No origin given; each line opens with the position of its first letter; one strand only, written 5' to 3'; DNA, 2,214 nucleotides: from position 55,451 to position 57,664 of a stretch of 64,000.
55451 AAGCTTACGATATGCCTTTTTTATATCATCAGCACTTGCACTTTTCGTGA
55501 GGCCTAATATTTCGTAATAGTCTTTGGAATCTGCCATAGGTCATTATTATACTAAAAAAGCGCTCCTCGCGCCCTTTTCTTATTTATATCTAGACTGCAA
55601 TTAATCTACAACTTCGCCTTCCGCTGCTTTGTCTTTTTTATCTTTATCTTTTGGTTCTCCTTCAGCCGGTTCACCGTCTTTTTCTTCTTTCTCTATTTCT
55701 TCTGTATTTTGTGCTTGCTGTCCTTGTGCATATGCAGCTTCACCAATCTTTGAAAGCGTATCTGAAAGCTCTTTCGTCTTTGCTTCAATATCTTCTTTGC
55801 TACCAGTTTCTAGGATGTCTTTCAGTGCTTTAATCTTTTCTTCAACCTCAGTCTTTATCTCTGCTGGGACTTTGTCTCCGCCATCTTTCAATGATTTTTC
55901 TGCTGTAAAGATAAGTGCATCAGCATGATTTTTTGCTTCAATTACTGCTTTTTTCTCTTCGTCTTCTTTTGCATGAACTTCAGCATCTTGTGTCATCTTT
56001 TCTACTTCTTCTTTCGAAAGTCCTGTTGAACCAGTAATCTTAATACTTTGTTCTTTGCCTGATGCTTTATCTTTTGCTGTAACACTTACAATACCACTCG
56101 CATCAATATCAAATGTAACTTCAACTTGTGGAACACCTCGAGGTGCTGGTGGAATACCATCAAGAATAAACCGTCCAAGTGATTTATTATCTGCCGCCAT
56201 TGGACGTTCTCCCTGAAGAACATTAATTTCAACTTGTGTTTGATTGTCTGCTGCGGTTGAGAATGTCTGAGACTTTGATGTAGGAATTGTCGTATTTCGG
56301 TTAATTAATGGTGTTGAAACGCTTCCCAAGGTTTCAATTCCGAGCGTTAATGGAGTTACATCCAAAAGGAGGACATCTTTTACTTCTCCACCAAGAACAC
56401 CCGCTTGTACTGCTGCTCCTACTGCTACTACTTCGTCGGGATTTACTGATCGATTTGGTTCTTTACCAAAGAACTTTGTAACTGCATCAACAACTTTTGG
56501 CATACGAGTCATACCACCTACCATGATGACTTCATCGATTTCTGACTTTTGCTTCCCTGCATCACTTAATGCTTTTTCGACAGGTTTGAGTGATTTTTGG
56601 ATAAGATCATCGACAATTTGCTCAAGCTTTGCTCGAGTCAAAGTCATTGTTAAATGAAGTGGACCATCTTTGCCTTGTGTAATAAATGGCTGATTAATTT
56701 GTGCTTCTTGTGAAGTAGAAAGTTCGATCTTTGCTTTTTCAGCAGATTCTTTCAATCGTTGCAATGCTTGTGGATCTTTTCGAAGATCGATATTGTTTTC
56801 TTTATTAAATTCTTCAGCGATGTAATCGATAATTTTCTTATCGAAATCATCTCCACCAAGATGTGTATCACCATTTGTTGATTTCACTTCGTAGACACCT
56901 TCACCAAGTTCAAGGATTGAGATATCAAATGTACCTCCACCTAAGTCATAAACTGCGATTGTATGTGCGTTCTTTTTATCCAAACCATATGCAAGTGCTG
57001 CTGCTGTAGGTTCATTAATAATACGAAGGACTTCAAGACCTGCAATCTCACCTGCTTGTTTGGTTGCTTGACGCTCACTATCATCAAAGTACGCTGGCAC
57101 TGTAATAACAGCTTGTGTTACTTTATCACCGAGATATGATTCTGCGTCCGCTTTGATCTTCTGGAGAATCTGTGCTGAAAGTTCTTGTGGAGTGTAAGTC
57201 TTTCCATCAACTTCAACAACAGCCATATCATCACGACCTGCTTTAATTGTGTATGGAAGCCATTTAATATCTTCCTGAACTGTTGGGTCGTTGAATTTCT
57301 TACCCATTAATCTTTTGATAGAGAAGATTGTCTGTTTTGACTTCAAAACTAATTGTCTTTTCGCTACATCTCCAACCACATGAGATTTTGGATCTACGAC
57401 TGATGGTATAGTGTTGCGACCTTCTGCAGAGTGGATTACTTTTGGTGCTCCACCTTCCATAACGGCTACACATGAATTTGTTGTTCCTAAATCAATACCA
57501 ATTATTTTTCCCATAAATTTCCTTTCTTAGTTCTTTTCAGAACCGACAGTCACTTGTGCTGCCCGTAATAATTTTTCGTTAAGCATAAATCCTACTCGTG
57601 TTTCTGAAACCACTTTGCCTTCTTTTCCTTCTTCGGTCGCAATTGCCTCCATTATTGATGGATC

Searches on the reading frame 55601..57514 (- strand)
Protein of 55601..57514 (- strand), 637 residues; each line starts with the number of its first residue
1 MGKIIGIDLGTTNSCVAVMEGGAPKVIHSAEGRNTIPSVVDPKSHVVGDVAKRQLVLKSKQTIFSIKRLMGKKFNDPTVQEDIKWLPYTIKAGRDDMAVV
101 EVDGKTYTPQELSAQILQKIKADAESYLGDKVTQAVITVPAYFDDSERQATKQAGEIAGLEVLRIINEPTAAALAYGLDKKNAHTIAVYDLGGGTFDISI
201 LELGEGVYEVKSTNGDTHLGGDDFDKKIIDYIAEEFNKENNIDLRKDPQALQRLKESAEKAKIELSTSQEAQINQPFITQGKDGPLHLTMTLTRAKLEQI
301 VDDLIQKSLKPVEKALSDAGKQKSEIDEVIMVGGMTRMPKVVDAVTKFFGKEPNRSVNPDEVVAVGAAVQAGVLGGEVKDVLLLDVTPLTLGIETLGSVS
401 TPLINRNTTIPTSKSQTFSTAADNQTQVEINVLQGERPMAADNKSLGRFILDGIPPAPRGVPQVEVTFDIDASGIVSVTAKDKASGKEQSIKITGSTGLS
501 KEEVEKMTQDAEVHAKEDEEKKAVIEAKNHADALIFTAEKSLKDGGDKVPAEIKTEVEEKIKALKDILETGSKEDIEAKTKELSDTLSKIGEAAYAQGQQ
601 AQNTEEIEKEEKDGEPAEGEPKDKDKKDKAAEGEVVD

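Call 10: search_protein_families(library=pfam, proteins=[window:55601-57514:-], max_evalue=0.001)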
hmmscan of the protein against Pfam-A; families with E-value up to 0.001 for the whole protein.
window:55601-57514:- (637 aa): 2 families
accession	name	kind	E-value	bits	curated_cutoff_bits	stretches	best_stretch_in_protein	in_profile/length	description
PF00012.26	HSP70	-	4e-255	848.1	20.6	1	4-595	1-598/599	Hsp70 protein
PF06723.19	MreB_Mbl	-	3.9e-19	69.1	27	1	114-368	75-316/327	MreB/Mbl protein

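Call 34: list_cluster_members(proteins=[P0001, P0260, P0117, P0010, window:55601-57514:-, window:5259-8660:-, P0015, P0023])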
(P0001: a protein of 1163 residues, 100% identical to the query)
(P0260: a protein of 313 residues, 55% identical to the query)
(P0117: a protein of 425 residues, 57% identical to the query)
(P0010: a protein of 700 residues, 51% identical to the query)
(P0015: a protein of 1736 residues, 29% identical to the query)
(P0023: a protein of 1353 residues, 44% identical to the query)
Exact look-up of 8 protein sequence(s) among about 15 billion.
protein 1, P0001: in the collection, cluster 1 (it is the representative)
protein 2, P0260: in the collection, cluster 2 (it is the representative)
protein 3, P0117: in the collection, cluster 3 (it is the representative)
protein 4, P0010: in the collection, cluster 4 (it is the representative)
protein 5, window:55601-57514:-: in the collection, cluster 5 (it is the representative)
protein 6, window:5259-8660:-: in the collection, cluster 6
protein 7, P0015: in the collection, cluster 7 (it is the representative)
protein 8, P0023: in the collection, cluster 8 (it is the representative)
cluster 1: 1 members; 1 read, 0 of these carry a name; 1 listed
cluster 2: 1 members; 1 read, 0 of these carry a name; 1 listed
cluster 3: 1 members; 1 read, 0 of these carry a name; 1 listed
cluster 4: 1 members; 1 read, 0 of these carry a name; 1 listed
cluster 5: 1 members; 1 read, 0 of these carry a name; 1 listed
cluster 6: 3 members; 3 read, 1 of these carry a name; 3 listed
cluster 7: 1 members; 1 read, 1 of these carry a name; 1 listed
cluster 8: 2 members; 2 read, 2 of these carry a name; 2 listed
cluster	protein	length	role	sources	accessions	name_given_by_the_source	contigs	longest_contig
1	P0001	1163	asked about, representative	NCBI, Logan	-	-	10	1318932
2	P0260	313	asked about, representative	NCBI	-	-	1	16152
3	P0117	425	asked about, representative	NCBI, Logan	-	-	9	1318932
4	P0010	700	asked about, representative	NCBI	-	-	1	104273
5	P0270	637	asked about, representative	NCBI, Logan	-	-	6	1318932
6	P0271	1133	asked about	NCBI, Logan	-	-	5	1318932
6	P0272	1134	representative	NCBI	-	-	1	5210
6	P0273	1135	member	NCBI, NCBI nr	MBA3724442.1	MAG: DNA-directed RNA polymerase subunit beta [Candidatus Levybacteria bacterium] | DNA-directed RNA polymerase subunit beta [Candidatus Levybacteria bacterium]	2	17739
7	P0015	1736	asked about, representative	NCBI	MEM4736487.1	MAG: DUF2341 domain-containing protein [Nitrososphaeria archaeon]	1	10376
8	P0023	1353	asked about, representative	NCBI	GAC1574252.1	MAG: hypothetical protein NVS3B9_5820 [Candidatus Doudnabacteria bacterium]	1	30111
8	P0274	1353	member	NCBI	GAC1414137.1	MAG: hypothetical protein NVSMB66_7110 [Candidatus Doudnabacteria bacterium]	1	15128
